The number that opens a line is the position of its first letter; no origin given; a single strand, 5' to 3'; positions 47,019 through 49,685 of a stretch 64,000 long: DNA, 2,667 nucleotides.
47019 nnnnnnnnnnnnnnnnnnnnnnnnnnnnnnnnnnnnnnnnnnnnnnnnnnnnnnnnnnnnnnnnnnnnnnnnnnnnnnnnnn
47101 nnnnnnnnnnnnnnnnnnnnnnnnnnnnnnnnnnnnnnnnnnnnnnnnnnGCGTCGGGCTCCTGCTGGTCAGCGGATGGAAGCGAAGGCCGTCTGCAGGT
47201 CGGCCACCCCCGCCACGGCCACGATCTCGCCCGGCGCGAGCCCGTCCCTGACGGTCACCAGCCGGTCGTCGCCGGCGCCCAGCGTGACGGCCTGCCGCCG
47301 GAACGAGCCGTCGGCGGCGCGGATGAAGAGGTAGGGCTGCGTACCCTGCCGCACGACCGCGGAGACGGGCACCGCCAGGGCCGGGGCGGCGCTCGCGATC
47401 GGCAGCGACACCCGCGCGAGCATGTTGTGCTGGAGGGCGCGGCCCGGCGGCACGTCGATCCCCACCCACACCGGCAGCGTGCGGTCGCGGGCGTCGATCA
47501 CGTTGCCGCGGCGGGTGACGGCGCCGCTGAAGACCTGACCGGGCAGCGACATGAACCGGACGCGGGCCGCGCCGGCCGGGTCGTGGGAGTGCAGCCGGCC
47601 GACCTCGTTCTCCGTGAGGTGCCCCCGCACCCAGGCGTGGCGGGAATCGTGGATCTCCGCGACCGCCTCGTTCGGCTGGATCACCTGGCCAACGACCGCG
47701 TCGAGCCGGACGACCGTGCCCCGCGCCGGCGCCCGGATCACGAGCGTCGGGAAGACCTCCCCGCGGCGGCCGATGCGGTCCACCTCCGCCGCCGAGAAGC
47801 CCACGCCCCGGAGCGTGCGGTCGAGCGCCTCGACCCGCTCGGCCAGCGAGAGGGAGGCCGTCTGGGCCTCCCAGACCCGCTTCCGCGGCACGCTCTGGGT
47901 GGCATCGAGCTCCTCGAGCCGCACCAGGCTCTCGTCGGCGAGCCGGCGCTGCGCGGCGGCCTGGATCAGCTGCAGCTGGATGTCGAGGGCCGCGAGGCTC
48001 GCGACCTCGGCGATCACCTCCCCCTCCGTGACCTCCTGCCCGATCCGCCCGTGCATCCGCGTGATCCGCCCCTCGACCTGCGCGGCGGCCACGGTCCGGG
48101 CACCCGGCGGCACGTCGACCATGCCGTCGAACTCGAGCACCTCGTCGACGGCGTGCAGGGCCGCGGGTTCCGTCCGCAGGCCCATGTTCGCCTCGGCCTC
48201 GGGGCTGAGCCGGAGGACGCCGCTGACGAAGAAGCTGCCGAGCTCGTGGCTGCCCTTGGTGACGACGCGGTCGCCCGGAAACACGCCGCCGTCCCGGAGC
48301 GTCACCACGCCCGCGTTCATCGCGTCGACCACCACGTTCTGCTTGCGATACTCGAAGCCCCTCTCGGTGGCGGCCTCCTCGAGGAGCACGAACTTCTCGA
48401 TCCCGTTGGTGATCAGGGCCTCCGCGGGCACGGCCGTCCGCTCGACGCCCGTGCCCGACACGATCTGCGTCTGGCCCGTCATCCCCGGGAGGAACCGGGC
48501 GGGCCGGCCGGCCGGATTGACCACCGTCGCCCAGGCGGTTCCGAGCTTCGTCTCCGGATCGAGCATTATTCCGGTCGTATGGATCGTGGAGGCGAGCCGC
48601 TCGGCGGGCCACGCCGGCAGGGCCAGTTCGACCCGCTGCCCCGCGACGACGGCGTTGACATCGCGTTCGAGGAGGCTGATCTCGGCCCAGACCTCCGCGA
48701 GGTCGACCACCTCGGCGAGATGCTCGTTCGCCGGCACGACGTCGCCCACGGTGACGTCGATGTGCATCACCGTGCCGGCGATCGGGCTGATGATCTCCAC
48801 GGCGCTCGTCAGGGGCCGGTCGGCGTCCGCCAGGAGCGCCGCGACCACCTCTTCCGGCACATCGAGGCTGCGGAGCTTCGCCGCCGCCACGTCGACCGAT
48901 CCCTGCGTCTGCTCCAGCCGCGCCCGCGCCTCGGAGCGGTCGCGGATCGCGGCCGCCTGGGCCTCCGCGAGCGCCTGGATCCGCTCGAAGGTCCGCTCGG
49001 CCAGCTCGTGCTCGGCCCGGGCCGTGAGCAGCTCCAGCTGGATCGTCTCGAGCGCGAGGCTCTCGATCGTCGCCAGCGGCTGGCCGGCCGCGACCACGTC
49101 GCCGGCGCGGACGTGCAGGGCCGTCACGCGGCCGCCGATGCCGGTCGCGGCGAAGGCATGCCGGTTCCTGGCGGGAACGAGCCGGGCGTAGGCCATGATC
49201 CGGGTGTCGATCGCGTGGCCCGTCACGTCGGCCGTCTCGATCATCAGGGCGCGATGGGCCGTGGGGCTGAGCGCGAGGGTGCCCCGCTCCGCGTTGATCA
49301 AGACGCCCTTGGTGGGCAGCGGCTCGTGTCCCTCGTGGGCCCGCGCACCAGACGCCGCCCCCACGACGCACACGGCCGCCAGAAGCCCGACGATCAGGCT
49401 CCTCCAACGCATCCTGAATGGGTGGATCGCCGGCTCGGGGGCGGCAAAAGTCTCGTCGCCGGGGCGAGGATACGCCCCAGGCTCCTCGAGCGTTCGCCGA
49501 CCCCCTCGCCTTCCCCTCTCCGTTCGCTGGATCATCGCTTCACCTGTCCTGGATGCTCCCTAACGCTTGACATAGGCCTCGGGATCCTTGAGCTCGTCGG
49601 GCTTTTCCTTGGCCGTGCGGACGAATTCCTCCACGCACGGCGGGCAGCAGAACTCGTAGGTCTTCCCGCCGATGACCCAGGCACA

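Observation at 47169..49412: Two complete membrane-fusion-protein modules fused in one polypeptide (hard-wired adaptor dimer)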

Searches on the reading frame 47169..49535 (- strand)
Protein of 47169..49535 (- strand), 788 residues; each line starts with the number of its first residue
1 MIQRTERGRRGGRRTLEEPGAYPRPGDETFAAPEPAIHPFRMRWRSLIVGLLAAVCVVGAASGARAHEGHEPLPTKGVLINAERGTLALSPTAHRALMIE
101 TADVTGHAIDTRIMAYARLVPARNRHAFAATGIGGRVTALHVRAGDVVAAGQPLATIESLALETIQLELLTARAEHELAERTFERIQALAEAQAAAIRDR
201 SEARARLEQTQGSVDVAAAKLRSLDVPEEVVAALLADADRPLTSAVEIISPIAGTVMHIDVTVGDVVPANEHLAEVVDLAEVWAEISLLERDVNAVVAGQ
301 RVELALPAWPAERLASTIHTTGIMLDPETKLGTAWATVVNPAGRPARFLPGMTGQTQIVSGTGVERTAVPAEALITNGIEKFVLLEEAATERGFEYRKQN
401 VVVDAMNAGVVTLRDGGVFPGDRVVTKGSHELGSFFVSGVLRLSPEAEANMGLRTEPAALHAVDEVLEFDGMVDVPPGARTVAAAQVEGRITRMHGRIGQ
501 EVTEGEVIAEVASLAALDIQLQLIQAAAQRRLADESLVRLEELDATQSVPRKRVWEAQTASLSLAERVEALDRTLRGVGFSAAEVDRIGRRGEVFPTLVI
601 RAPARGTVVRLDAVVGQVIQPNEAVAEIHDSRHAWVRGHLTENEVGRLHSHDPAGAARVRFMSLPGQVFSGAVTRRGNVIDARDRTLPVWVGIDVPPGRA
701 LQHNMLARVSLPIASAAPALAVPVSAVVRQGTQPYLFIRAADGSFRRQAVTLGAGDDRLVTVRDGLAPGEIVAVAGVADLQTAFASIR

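Call 6: search_protein_families(library=pfam, proteins=[window:47169-49412:-], max_evalue=0.1)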
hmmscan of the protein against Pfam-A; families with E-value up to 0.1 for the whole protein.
window:47169-49412:- (747 aa): 6 families
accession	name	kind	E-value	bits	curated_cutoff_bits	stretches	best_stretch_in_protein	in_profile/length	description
PF16576.10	HlyD_D23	-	3.9e-57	193.4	30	2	70-303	4-207/214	Barrel-sandwich domain of CusB or HlyD membrane-fusion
PF13437.12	HlyD_3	-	1.8e-32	112.7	22.2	3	558-656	1-97/106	HlyD family secretion protein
PF13533.13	Biotin_lipoyl_2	-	1.9e-09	37.6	29.8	1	91-117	6-32/32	Biotin-lipoyl like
PF00364.28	Biotin_lipoyl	-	2e-08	34.4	22.1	0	94-118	15-38/73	Biotin-requiring enzyme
PF07831.19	PYNP_C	-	0.00068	19.7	27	0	99-116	36-53/75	Pyrimidine nucleoside phosphorylase C-terminal domain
PF01551.29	Peptidase_M23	-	0.025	15.2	28.7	0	96-120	52-76/96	Peptidase family M23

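Call 7: search_protein_families(library=ncbifam, proteins=[window:47169-49412:-], max_evalue=0.1)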
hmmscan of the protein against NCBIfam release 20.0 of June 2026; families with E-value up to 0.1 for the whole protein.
window:47169-49412:- (747 aa): 28 families (the best 25 are shown)
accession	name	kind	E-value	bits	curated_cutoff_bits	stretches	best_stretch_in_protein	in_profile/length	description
TIGR01730.1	RND_mfp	subfamily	3.6e-61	206.9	94.9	2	66-391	9-313/322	efflux RND transporter periplasmic adaptor subunit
TIGR00999.1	8a0102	subfamily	2.4e-48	164.6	319.3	2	104-389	1-268/271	CzcB/NccB family metal efflux transporter periplasmic adaptor subunit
TIGR02971.1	heterocyst_DevB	subfamily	2.6e-17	63.2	129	3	147-271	150-270/327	ABC exporter membrane fusion protein, DevB family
NF045680.1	DiMtlExpIhpB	equivalog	2.2e-15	56.5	450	2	200-388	134-311/326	divalent metal ion exporter adaptor subunit IhpB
NF007303.0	PRK09783.1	subfamily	3e-15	55.6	390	2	527-736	185-389/414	copper/silver efflux system membrane fusion protein CusB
NF008606.0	PRK11578.1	equivalog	3.1e-15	56.2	342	2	444-734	66-363/371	macrolide transporter subunit MacA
TIGR00998.1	8a0101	subfamily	9.6e-14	51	390.8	2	131-268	120-268/334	EmrA/EmrK family multidrug efflux transporter periplasmic adaptor subunit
TIGR01843.1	type_I_hlyD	subfamily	2.9e-12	46.3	208.65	2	203-273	269-341/422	HlyD family type I secretion periplasmic adaptor subunit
NF007785.0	PRK10476.1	equivalog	3.4e-12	45.9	376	2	475-639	116-288/347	multidrug transporter subunit MdtN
NF008589.1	PRK11556.1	equivalog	3.7e-10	39.3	391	2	92-389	91-377/392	MdtA/MuxA family multidrug efflux RND transporter periplasmic adaptor subunit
TIGR03794.1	NHLM_micro_HlyD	equivalog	1.9e-08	33.6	156.2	2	93-175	66-146/421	NHLP bacteriocin system secretion protein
NF038010.1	ABC_adapt_DarC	equivalog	5.3e-08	32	450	1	554-590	228-264/417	darobactin export ABC transporter periplasmic adaptor subunit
NF002939.0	PRK03598.1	equivalog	1.1e-07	31.3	393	1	128-264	117-264/332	secretion protein HlyD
NF000272.2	OqxA_adapt_sub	exception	5.4e-06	25.6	835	1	658-737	289-368/391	multidrug efflux RND transporter periplasmic adaptor subunit OqxA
NF006079.0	PRK08225.1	equivalog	4.1e-05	23.5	95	0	92-122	8-38/70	acetyl-CoA carboxylase biotin carboxyl carrier protein subunit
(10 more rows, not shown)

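Call 11: find_homologous_proteins(query=window:47169-49412:-, max_evalue=1e-10)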
Query window:47169-49412:- (747 aa): 159 proteins with E <= 1e-10 among 8000 candidates; the best 120 are listed.
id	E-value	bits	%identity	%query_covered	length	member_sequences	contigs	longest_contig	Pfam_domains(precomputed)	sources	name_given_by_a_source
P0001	0.0e+0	1454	93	100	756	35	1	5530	PF25973.1,PF25984.1,PF25989.1,PF00364.29,PF25967.1,PF25919.1,PF25917.1,PF25997.1,PF25975.1,PF25954.1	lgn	-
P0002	0.0e+0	1402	89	100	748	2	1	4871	PF25973.1,PF25984.1,PF25989.1,PF00364.29,PF25919.1,PF25917.1,PF25997.1,PF25975.1,PF25954.1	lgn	-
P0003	0.0e+0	1379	88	100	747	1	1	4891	PF25973.1,PF25984.1,PF25989.1,PF00364.29,PF25967.1,PF25919.1,PF25917.1,PF25997.1,PF25975.1,PF25954.1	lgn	-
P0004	0.0e+0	1357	86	100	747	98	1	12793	PF25973.1,PF25984.1,PF25989.1,PF00364.29,PF25919.1,PF25917.1,PF25975.1,PF25954.1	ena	-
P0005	0.0e+0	1350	86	99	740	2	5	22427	PF25973.1,PF25984.1,PF25989.1,PF00364.29,PF25967.1,PF25919.1,PF25917.1,PF25997.1,PF25975.1,PF25954.1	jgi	-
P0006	0.0e+0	1344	85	100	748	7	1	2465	PF25973.1,PF25984.1,PF25989.1,PF00364.29,PF25919.1,PF25917.1,PF25997.1,PF25975.1,PF25954.1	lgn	-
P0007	0.0e+0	1331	86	97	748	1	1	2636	PF25973.1,PF25984.1,PF25989.1,PF00364.29,PF25919.1,PF25917.1,PF25975.1,PF25954.1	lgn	-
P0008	0.0e+0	1322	88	95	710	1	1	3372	PF25973.1,PF25984.1,PF25989.1,PF00364.29,PF25967.1,PF25919.1,PF25917.1,PF25975.1,PF25954.1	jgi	-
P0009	0.0e+0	1312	87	95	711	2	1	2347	PF25973.1,PF25984.1,PF25989.1,PF00364.29,PF25919.1,PF25917.1,PF25997.1,PF25975.1,PF25954.1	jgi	jgi:RND family efflux transporter MFP subunit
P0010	0.0e+0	1281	81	100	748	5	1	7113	PF25973.1,PF25984.1,PF25989.1,PF00364.29,PF25919.1,PF25917.1,PF25997.1,PF25975.1,PF25954.1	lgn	-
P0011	0.0e+0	1267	80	99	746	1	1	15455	PF25973.1,PF25984.1,PF25989.1,PF00364.29,PF25919.1,PF25917.1,PF25997.1,PF25975.1,PF25954.1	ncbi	ncbi:MAG: efflux RND transporter periplasmic adaptor subunit [Planctomycetaceae bacterium]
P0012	0.0e+0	1259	80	99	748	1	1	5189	PF25973.1,PF25984.1,PF25989.1,PF00364.29,PF25919.1,PF25917.1,PF25975.1,PF25954.1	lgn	-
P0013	0.0e+0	1252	79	100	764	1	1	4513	PF25973.1,PF25984.1,PF25989.1,PF00364.29,PF25919.1,PF25917.1,PF25997.1,PF25975.1,PF25954.1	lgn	-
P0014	0.0e+0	1248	80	99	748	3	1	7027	PF25973.1,PF25984.1,PF25989.1,PF00364.29,PF25919.1,PF25917.1,PF25975.1,PF25954.1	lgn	-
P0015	0.0e+0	1243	81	97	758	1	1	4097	PF25973.1,PF25984.1,PF25989.1,PF00364.29,PF25919.1,PF25917.1,PF25997.1,PF25975.1,PF25954.1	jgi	-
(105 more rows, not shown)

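Call 21: find_encoding_contigs(protein=window:47169-49412:-, flank=10000, max_places=4)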
Protein window:47169-49412:- (747 aa): no gene with exactly this product is on record in the collection.

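Call 22: find_encoding_contigs(protein=window:47169-49535:-, flank=10000, max_places=4)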
Protein window:47169-49535:- (788 aa): no gene with exactly this product is on record in the collection.

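Call 35: find_related_loci(query=A1, collection=genome_contigs, flank=8000)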
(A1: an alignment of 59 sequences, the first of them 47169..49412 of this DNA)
Query A1 (747 aa) in genome_contigs; peptide patterns used: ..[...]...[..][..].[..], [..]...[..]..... (x = any residue, [..] = any of these).
374 stretches matched a pattern; 327 encode a relative of the query (tblastn E <= 1e-3); the best 80 are kept; 80 distinct loci.
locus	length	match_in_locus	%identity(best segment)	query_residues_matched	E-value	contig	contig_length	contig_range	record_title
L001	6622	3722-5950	87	4-747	0e+0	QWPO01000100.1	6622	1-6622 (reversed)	MAG: Planctomycetota bacterium isolate ZE-3NOV15-plancto6 ZE-3NOV15-C18828, whole genome shotgun sequence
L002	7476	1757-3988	84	4-747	0e+0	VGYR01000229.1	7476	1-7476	MAG: Planctomycetota bacterium isolate K_DeepCast_35m_m2_150 K_DeepCast_35m_m2_150_Ga0194129_10015795, whole genome shot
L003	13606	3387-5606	80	6-747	0e+0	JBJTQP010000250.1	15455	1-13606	MAG: Planctomycetaceae bacterium isolate samp_4448_semibin_300 samp_4448_2174483, whole genome shotgun sequence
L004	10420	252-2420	68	26-747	0e+0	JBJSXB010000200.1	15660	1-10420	MAG: Planctomycetaceae bacterium isolate samp_4435_semibin_307 samp_4435_1303374, whole genome shotgun sequence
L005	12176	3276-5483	63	11-747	0e+0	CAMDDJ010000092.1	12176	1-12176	MAG: Candidatus Kuenenia stuttgartiensis isolate MiE-22jul19-108 genome assembly, contig: MiE-22jul19-C4962, whole genom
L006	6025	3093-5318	61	3-747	0e+0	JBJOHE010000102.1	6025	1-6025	MAG: Planctomycetota bacterium isolate sharkriverslough_2019_sw_WHONDRS-S19S_0042_B_bin.32 scaffold_1605462, whole genom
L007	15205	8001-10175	57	23-747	0e+0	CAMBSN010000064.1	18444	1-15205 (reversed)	MAG: Candidatus Kuenenia stuttgartiensis isolate AE-24oct19-66 genome assembly, contig: AE-24oct19-C4562, whole genome s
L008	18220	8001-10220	51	8-747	0e+0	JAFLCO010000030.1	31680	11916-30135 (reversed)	MAG: Planctomycetota bacterium isolate UWPOB_PLAC3 gnl_X_NFCILEIE_30, whole genome shotgun sequence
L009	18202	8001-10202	50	14-747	0e+0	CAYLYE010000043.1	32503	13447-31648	MAG TPA_asm: uncultured Planctomycetaceae bacterium isolate SRP292972_co1_127 genome assembly, contig: NODE_686_length_3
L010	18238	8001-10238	52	3-747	0e+0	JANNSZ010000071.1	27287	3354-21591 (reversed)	MAG: Planctomycetota bacterium isolate SOY_31_metabat_110 SOY_31_k141_3474754, whole genome shotgun sequence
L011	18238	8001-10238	52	3-747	0e+0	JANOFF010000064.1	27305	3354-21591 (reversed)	MAG: bacterium isolate SOY_65_concoct_162_sub SOY_65_k141_3856332, whole genome shotgun sequence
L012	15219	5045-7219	49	23-747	0e+0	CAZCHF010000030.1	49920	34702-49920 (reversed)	MAG TPA_asm: uncultured Candidatus Kuenenia sp. isolate binchicken_co319_190 genome assembly, contig: NODE_890_length_49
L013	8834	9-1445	68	269-747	0e+0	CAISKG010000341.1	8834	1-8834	MAG: uncultured Planctomycetaceae bacterium isolate LaPlata_bin-3722 genome assembly, contig: bin-3722:341/646, whole ge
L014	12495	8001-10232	69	2-747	0e+0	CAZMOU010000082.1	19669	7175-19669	MAG TPA_asm: uncultured Chitinophaga sp. isolate binchicken_co298_368 genome assembly, contig: NODE_5073_length_19669_co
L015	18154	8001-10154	44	26-747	0e+0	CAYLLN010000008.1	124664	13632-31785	MAG TPA_asm: uncultured Pirellulaceae bacterium isolate SRP287051_co1_70 genome assembly, contig: NODE_324_length_124664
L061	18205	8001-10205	41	5-747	1e-154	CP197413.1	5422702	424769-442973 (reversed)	Planctomycetaceae bacterium SH248 chromosome, whole genome shotgun sequence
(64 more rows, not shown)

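Call 39: search_protein_families(library=pfam, proteins=[L061:3683-4648:+, L061:4714-5097:+, L061:5102-5863:+, L061:5917-7071:+, L061:7096-7983:+, L061:1561-2391:-, L061:2744-3211:-, L061:319-915:-], max_evalue=0.01)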
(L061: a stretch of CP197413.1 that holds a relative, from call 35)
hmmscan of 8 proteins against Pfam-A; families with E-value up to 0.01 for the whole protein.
L061:3683-4648:+ (321 aa): 1 family
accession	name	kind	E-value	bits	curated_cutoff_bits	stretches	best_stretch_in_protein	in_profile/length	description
PF24273.1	TRASH_HVO_1752_C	-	0.0028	18.2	27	1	284-302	20-38/47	HVO_1752, C-terminal TRASH domain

L061:4714-5097:+ (127 aa): 0 families

L061:5102-5863:+ (253 aa): 3 families
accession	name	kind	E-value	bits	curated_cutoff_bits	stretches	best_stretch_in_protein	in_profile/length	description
PF12156.14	ATPase-cat_bd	-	1.3e-06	29.4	27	0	196-240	15-59/86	Putative metal-binding domain of cation transport ATPase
PF08394.17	Arc_trans_TRASH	-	0.00054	20.5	27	0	193-214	12-33/43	Archaeal TRASH domain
PF24273.1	TRASH_HVO_1752_C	-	0.005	17.4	27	0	125-145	18-38/47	HVO_1752, C-terminal TRASH domain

L061:5917-7071:+ (384 aa): 2 families
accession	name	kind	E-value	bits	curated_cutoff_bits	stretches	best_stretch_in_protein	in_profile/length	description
PF13088.12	BNR_2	-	1.1e-09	38.6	31.4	1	109-237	72-194/277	BNR repeat-like domain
PF02012.26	BNR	-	0.0001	22.2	27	0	122-132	1-11/12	BNR/Asp-box repeat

L061:7096-7983:+ (295 aa): 0 families

L061:1561-2391:- (276 aa): 1 family
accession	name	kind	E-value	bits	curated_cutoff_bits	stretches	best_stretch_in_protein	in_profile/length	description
PF07291.16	MauE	-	1.4e-12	48.5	27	1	148-269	7-126/128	Methylamine utilisation protein MauE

L061:2744-3211:- (155 aa): 0 families

L061:319-915:- (198 aa): 1 family
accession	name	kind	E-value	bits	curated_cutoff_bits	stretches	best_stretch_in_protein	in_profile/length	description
PF05029.18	TIMELESS_C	-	0.00011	22.8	23.8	1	115-186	7-71/88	Timeless PAB domain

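Call 50: predict_structure(alignment_id=A1)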
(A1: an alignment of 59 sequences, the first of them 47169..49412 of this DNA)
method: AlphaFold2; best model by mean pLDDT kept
length: 747 residues; sequences in the alignment: 59
mean_pLDDT: 89.8   pTM: 0.77
mean pLDDT of the five models: 89.8, 89.2, 88.6, 86.7, 86.5
residues with pLDDT >= 90: 523; 70-90: 192; 50-70: 20; < 50: 12
segments of 3 or more residues with pLDDT < 50: 23-33
pLDDT, mean of each block of 10 residues (from residue 1): 72 65 41 67 88 90 85 94 89 94 94 95 95 95 91 82 95 97 91 86 91 93 91 93 95 91 93 93 91 94 91 90 84 89 92 92 86 91 92 83 92 95 92 90 93 91 95 96 97 92 85 93 97 95 96 95 92 92 92 90 79 85 90 86 90 83 93 91 94 95 94 93 95 94 87
secondary structure, 60 per line:
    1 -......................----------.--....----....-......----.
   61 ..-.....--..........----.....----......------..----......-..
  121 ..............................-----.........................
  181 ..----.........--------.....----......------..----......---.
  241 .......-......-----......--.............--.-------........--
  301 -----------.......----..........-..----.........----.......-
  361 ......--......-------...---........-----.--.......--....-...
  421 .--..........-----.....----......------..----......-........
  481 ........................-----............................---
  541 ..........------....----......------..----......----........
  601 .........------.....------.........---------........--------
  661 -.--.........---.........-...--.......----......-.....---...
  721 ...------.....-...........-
elements in order (helices of 4 or more, strands of 3 or more residues): H2-23 E37-40 E45-48 H50-55 E60-62 E64-68 E71-80 E85-89 E94-99 E112-117 H119-150 H156-182 H187-195 E204-208 E213-218 E231-236 E240-247 H249-254 E260-265 E268-280 E291-298 E312-318 E323-329 E340-348 E353-359 E361-366 E369-374 E382-384 H388-395 H404-410 E413-416 E418-421 E424-433 E439-443 E448-453 E466-471 H473-504 H510-537 H541-550 E557-560 E565-570 E583-588 E593-600 H601-609 E616-620 E627-635 E645-652 E665-673 E677-682 E687-689 E692-698 E703-708 E710-714 E718-723 E730-734 H736-746
